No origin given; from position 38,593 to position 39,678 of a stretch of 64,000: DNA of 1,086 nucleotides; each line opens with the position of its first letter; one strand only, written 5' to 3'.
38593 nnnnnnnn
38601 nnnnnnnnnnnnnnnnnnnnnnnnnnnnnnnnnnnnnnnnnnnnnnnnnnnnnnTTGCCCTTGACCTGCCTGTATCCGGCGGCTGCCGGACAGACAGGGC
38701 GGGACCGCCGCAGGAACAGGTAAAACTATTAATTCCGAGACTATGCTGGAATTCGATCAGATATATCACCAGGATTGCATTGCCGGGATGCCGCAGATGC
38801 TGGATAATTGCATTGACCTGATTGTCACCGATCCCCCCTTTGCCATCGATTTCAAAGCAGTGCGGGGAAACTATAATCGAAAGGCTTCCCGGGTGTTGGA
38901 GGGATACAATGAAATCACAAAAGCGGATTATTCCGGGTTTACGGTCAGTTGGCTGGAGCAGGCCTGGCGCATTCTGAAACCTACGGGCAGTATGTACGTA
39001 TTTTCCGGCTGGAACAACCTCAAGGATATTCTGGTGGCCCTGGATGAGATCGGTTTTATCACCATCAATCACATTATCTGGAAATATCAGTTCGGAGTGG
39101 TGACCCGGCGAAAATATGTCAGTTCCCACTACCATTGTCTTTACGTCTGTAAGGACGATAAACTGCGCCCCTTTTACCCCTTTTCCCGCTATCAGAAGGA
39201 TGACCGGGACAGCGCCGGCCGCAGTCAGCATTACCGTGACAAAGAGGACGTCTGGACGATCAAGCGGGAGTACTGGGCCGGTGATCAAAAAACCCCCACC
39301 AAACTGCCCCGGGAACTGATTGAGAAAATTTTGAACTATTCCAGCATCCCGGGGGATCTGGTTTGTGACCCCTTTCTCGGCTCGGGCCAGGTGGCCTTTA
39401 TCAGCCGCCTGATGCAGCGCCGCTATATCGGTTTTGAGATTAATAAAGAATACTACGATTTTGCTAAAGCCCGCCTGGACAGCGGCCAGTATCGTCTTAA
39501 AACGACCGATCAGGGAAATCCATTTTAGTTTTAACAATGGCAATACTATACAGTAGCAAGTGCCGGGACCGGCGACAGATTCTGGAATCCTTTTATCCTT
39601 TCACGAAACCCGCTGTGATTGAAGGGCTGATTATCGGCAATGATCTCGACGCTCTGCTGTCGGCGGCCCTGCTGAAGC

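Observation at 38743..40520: Beta-class DNA methyltransferase with an uncharacterised 327-aa downstream partner. Candidate novel Type II R-M pair or orphan MTase inside a polysaccharide locus.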

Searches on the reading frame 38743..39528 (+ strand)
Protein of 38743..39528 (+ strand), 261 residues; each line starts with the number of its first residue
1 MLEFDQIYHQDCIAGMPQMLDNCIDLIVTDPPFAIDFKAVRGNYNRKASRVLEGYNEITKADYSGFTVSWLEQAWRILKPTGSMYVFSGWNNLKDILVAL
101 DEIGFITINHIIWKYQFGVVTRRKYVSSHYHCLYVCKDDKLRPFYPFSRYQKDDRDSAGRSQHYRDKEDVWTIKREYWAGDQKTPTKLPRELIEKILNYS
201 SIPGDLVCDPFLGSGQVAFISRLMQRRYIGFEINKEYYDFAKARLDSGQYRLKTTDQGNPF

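Call 3: search_protein_families(library=pfam, proteins=[window:38743-39528:+], max_evalue=0.1)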
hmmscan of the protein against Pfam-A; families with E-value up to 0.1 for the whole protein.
window:38743-39528:+ (261 aa): 3 families
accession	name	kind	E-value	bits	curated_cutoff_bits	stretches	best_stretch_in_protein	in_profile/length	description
PF01555.25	N6_N4_Mtase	-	8.1e-42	144.1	26.7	1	24-242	1-220/221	DNA methylase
PF02384.22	N6_Mtase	-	0.023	14.5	20.4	0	6-83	108-178/311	N-6 DNA Methylase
PF02086.21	MethyltransfD12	-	0.058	13.5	22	1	203-245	20-62/253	D12 class N6 adenine-specific DNA methyltransferase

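Call 4: search_protein_families(library=ncbifam, proteins=[window:38743-39528:+], max_evalue=0.1)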
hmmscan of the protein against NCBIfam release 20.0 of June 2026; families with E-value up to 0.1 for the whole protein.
window:38743-39528:+ (261 aa): 4 families
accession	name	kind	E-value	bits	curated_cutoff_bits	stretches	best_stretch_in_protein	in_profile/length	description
NF050803.1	DnaMtaseCcrMCaul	equivalog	1.5e-34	119.4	830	1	4-247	3-249/350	adenine-specific DNA-methyltransferase CcrM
NF008572.0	PRK11524.1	equivalog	4.9e-27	94.8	292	1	5-247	15-258/294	adenine-specific DNA-methyltransferase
NF010253.0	PRK13699.1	subfamily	1.8e-22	80.1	244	1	10-253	7-213/226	DNA methyltransferase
TIGR01177.1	TIGR01177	hypoth_equivalog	0.0003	20.2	316.55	0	19-62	245-287/330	TIGR01177 family methyltransferase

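Call 5: search_protein_families(library=padloc, proteins=[window:38743-39528:+], max_evalue=0.1)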
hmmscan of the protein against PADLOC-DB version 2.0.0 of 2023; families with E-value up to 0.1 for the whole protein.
window:38743-39528:+ (261 aa): 61 families (the best 25 are shown)
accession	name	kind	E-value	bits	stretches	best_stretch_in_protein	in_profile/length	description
PDLC03296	MTase_II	-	5.9e-70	234.2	1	7-243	11-247/336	Type II methyltransferase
PDLC03371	MTase_II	-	3.6e-51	172.2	1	5-249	11-256/260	Type II methyltransferase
PDLC03216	MTase_II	-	1.2e-37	127.8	1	3-248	10-258/364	Type II methyltransferase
PDLC03299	MTase_II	-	4.8e-36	122.8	1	6-250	16-263/296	Type II methyltransferase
PDLC03302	MTase_II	-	3.6e-33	113.2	1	1-249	1-264/626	Type II methyltransferase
PDLC03738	oMTase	-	8.6e-33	111.5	1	3-247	19-267/376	orphan methyltransferase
PDLC03320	MTase_II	-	3.9e-32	109.6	1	6-248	34-277/289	Type II methyltransferase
PDLC03387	MTase_II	-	8e-30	102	2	98-247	133-277/289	Type II methyltransferase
PDLC03353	MTase_II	-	4.7e-28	96.4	1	2-247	7-252/260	Type II methyltransferase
PDLC03339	MTase_II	-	8.6e-28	95.2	1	5-247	4-273/399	Type II methyltransferase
PDLC03238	MTase_II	-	5.6e-26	89.5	1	4-235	123-355/428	Type II methyltransferase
PDLC03228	MTase_II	-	2.9e-25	87.4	1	6-249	3-209/227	Type II methyltransferase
PDLC03265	MTase_II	-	1.7e-24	84.9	2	7-114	27-123/333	Type II methyltransferase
PDLC03308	MTase_II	-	2.1e-23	81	1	5-251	170-400/419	Type II methyltransferase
PDLC03300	MTase_II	-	6.5e-22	75.9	1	6-248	13-279/302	Type II methyltransferase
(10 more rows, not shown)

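Call 8: search_protein_families(library=phrogs, proteins=[window:38743-39528:+], max_evalue=0.1)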
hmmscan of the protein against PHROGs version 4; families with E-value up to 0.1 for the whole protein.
window:38743-39528:+ (261 aa): 14 families
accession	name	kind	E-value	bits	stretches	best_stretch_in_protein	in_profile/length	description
phrog_67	-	other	1.1e-56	194.3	1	6-248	125-346/743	DNA methyltransferase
phrog_498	-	other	9.2e-30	104.7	1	19-246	218-421/633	DNA methyltransferase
phrog_6025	-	other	6.9e-18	65.9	1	6-121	13-116/192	DNA methyltransferase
phrog_3008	-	other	2.8e-13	50.7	1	150-246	114-212/244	DNA methyltransferase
phrog_6952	-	other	8.5e-10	39.8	1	169-239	100-169/181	DNA methyltransferase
phrog_18293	-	other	1.7e-08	35.4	1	184-247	46-109/119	methyltransferase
phrog_8769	-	other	8e-07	29.8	1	203-246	11-54/71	methyltransferase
phrog_16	-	DNA, RNA and nucleotide metabolism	1e-06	28.3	1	176-241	840-905/986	DNA helicase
phrog_18146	-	other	6.1e-06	26.4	1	184-235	49-101/452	DNA methyltransferase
phrog_23148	-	unknown function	0.00011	23.3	1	175-248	76-149/165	-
phrog_23085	-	unknown function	0.0002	22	1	158-244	14-104/138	-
phrog_12862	-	unknown function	0.0016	19.4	1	6-38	4-37/149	-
phrog_11619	-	other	0.023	15.2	1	18-92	80-141/186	DNA methyltransferase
phrog_12517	-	unknown function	0.083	13.1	0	191-251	93-153/316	-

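Call 27: search_solved_structures(query=window:38743-39525:+, max_evalue=0.00001)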
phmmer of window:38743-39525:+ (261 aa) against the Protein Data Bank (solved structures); distinct sequences matched with E-value up to 0.00001: 12.
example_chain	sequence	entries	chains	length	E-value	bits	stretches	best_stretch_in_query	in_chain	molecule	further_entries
6pbd_A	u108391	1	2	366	6e-26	94.7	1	6-245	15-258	Modification methylase CcrMI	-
9c3u_A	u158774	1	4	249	3.6e-22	82.3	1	6-245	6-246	Methyltransferase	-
8urk_A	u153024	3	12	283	5.2e-22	81.8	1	6-246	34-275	Methyltransferase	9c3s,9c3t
5hek_A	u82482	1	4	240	5.6e-19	71.9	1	6-246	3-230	Adenine specific DNA methyltransferase (DpnA)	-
5hfj_A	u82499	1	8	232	5.6e-19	71.9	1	6-246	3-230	Adenine specific DNA methyltransferase (DpnA)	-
1g60_A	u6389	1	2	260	6.6e-17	65.1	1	186-242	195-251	Adenine-specific Methyltransferase MboIIA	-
1eg2_A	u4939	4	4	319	7.5e-13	51.8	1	12-238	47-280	MODIFICATION METHYLASE RSRI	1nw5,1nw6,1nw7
1nw8_A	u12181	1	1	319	8.9e-13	51.5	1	61-238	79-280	MODIFICATION METHYLASE RSRI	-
8s9m_A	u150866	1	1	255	9e-11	44.9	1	182-248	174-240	DNA cytosine-N4 methyltransferase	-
8s9n_A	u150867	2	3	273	1.2e-10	44.6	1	182-248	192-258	DNA cytosine-N4 methyltransferase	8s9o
2zie_A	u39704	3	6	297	1.5e-07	34.4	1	95-245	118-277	Putative modification methylase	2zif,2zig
1boo_A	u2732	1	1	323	2.1e-06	30.6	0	182-255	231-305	PROTEIN (N-4 CYTOSINE-SPECIFIC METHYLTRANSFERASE PVU II)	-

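Call 59: find_related_loci(query=window:38743-39525:+, collection=metagenome_contigs, flank=3500)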
Query window:38743-39525:+ (261 aa) in metagenome_contigs; peptide patterns used: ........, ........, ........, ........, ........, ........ (x = any residue, [..] = any of these).
598 stretches matched a pattern (row limit reached: there are more); 566 encode a relative of the query (tblastn E <= 1e-3); the best 80 are kept; 80 distinct loci.
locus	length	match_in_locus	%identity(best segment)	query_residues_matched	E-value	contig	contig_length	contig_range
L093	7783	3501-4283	99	1-261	9e-180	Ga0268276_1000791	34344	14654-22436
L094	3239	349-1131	83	1-261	5e-161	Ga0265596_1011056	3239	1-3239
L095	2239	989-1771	77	1-261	2e-155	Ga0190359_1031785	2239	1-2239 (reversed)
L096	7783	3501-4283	74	1-261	2e-138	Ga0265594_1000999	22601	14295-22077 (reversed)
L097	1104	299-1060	76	1-254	7e-150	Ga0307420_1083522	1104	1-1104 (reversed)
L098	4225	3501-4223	78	1-241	3e-136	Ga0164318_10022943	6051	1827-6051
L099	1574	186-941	69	2-253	7e-136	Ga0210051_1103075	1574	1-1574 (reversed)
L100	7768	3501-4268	68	2-257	1e-125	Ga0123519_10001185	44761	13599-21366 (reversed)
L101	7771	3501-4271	69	2-258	1e-125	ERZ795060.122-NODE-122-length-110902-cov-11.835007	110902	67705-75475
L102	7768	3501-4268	69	2-257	9e-125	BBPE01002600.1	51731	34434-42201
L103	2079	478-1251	69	2-259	2e-132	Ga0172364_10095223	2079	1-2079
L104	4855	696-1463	69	2-257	3e-125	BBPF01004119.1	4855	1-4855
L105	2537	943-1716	66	2-259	2e-130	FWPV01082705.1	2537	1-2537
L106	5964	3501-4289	66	2-261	4e-124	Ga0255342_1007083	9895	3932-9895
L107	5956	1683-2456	67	2-259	3e-124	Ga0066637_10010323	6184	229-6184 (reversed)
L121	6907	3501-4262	67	2-255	6e-122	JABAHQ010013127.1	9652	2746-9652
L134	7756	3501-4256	68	2-253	3e-121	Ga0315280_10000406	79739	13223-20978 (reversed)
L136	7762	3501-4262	68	2-255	2e-121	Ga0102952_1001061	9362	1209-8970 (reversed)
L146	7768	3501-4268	65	2-257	1e-120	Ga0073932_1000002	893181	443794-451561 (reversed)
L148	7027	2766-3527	67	2-255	2e-120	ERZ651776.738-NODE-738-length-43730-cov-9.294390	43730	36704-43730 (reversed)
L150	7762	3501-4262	66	2-255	4e-120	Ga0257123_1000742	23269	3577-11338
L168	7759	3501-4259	68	2-254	3e-120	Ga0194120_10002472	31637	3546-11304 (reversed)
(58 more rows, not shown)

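Call 62: search_protein_families(library=pfam, proteins=[L121:4271-4735:-, L168:4669-7188:+, L105:1761-2426:+, L136:5054-6391:-, L150:17-844:-, L148:5113-5802:-, L150:4700-5059:+, L134:5764-7098:+, L102:2451-3386:+, L146:848-2590:+], max_evalue=0.01)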
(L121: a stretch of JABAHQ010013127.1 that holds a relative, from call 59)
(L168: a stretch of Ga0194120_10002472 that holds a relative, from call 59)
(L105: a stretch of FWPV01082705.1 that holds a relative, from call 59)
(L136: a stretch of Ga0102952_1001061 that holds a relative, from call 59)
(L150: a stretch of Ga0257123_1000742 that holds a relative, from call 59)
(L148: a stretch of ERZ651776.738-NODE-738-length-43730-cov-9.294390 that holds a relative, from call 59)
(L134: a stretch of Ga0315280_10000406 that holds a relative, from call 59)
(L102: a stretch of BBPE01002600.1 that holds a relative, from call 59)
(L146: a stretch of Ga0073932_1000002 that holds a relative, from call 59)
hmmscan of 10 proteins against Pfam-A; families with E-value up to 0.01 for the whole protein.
L121:4271-4735:- (155 aa): 2 families
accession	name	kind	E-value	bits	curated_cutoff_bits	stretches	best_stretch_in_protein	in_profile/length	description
PF02416.21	TatA_B_E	-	4.6e-07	29.4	21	1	18-63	4-48/53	mttA/Hcf106 family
PF14333.11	DUF4389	-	0.0028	17.9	25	1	13-52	18-57/76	Domain of unknown function (DUF4389)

L168:4669-7188:+ (840 aa): 5 families
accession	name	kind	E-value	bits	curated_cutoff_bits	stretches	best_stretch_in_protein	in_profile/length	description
PF00270.35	DEAD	-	2.7e-34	118.7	26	1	147-315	2-163/167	DEAD/DEAH box helicase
PF00271.37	Helicase_C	-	7.7e-17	62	23.5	1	357-459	4-110/110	Helicase conserved C-terminal domain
PF09369.15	MZB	-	2.2e-13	51.1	24.2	1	722-797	2-80/80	MrfA Zn-binding domain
PF04851.21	ResIII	-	2.3e-07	31.3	22.5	1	145-296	4-150/164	Type III restriction enzyme, res subunit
PF22590.2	Cas3-like_C_2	-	0.00014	22.6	27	1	397-459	44-105/106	CRISPR-associated nuclease/helicase Cas3, C-terminal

L105:1761-2426:+ (222 aa): 0 families

L136:5054-6391:- (446 aa): 1 family
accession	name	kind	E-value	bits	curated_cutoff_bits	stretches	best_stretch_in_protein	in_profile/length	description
PF07690.21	MFS_1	-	3.5e-51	174.6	33.4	2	72-402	3-347/347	Major Facilitator Superfamily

L150:17-844:- (276 aa): 6 families
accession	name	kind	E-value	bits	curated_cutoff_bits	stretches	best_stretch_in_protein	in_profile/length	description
PF00106.31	adh_short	-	3.2e-50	170.8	26.6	1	3-191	1-189/195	short chain dehydrogenase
PF13561.12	adh_short_C2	-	2e-38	132.7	27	1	11-194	5-186/236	Enoyl-(Acyl carrier protein) reductase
PF08659.16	KR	-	4.2e-09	37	22.6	1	6-166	4-164/180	KR domain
PF08643.16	DUF1776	-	4.2e-07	30.1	25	1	82-186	96-201/294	Fungal family of unknown function (DUF1776)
PF05368.20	NmrA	-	4.5e-05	23.6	27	1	3-73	3-70/298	NmrA-like family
PF23441.1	SDR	-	0.00012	22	27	1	6-202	11-212/258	SDR-like rossmann domain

L148:5113-5802:- (230 aa): 6 families
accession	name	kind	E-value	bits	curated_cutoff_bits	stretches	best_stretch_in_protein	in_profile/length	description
PF01209.24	Ubie_methyltran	-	1.3e-16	61.1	20.1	1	10-224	8-226/233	ubiE/COQ5 methyltransferase family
PF08241.18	Methyltransf_11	-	1.4e-13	51.7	21.2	1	53-148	1-95/95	Methyltransferase domain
PF13649.12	Methyltransf_25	-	4.2e-10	40.6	27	1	52-144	1-97/97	Methyltransferase domain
PF13847.12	Methyltransf_31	-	5.1e-08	33.1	27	1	48-151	3-112/145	Methyltransferase domain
PF08242.18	Methyltransf_12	-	4e-06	27.9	30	1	53-145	1-97/98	Methyltransferase domain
PF13489.12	Methyltransf_23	-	1.2e-05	25.5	27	1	47-155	21-123/164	Methyltransferase domain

L150:4700-5059:+ (120 aa): 1 family
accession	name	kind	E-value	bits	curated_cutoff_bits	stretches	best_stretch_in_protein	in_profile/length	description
PF00543.27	P-II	-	8e-18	65.1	25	1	17-113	1-101/102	Nitrogen regulatory protein P-II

L134:5764-7098:+ (445 aa): 2 families
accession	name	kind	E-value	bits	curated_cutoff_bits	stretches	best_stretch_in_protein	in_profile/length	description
PF01555.25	N6_N4_Mtase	-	4.2e-46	158.1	26.7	1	31-262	1-221/221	DNA methylase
PF00565.23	SNase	-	0.00037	21.3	21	1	370-427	24-79/107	Staphylococcal nuclease homologue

L102:2451-3386:+ (312 aa): 1 family
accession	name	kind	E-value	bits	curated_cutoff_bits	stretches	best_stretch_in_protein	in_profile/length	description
PF01255.24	Prenyltransf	-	3.7e-70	236.3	27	1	34-255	1-216/219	Putative undecaprenyl diphosphate synthase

L146:848-2590:+ (581 aa): 5 families
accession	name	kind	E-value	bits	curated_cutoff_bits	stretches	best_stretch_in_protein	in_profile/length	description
PF00664.28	ABC_membrane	-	7.5e-40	137.8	28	1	18-299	1-274/274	ABC transporter transmembrane region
PF00005.33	ABC_tran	-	5.4e-34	118.2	25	1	360-508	1-136/137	ABC transporter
PF02463.25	SMC_N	-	3.8e-08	33.5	40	1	425-549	135-209/220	RecF/RecN/SMC N terminal domain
PF13304.12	AAA_21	-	0.0011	19.5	27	0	374-445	3-66/304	AAA domain, putative AbiEii toxin, Type IV TA system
PF13555.12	AAA_29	-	0.0068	16.6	27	0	365-398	17-50/61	P-loop containing region of AAA domain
